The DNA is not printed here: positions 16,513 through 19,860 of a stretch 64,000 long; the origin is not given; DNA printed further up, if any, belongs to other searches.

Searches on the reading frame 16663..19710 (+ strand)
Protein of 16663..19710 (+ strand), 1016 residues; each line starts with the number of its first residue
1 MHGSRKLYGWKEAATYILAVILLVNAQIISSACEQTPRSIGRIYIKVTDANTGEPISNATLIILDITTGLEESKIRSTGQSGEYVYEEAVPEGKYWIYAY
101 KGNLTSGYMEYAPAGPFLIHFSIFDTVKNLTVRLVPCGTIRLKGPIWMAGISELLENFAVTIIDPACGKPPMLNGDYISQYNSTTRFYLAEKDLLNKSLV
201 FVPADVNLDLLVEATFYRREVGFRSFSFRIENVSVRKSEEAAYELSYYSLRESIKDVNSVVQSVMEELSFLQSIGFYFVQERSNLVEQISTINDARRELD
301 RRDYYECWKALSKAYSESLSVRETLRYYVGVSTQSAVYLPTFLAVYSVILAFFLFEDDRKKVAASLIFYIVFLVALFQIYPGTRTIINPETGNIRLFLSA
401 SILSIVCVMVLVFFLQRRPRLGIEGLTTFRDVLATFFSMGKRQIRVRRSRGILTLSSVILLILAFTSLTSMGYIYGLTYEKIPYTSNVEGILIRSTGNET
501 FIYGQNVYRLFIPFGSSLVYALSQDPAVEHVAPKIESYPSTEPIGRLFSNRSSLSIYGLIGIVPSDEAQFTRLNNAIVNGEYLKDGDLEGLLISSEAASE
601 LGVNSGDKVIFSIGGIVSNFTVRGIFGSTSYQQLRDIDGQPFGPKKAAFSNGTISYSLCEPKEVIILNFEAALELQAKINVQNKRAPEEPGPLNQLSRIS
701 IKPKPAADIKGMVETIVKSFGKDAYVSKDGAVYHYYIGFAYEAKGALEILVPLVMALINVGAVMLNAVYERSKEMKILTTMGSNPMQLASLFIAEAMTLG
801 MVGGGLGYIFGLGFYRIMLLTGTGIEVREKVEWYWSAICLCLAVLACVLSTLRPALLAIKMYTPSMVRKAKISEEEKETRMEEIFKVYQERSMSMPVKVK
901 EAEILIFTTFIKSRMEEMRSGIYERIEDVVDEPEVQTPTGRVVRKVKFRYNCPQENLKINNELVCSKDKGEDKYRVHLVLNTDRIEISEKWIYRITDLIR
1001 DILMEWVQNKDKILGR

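Call 3: search_protein_families(library=pfam, proteins=[window:16663-19710:+], max_evalue=0.01)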
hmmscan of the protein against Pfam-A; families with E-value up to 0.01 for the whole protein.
window:16663-19710:+ (1016 aa): 2 families
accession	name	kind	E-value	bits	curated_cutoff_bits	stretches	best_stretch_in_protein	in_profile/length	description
PF02687.27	FtsX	-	1.1e-10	42.1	25.5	1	752-861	7-118/120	FtsX-like permease C-terminal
PF13620.12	CarboxypepD_reg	-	0.00015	22.5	32.3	1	44-101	3-56/82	Carboxypeptidase regulatory-like domain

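Call 4: search_protein_families(library=ncbifam, proteins=[window:16663-19710:+], max_evalue=0.01)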
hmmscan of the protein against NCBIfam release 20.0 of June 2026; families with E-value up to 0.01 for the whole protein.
window:16663-19710:+ (1016 aa): 6 families
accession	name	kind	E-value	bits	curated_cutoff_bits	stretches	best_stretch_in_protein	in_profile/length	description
TIGR03434.1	ADOP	subfamily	3.9e-12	45.1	622.3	1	753-884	282-418/803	ADOP family duplicated permease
TIGR02212.1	lolCE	equivalog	2.5e-09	36.6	362.45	2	753-815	277-339/411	lipoprotein-releasing ABC transporter permease subunit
NF008357.0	PRK11146.1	exception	0.00021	20.3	439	1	753-812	280-339/414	lipoprotein-releasing ABC transporter permease subunit LolE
NF008076.0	PRK10814.1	exception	0.0003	19.9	473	0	754-857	274-386/399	lipoprotein-releasing ABC transporter permease subunit LolC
TIGR02213.1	lolE_release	exception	0.00031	19.7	540.35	1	753-812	277-336/411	lipoprotein-releasing ABC transporter permease subunit LolE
NF007826.0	PRK10535.1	equivalog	0.0051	15.1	966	1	750-821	530-603/648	macrolide ABC transporter ATP-binding protein/permease MacB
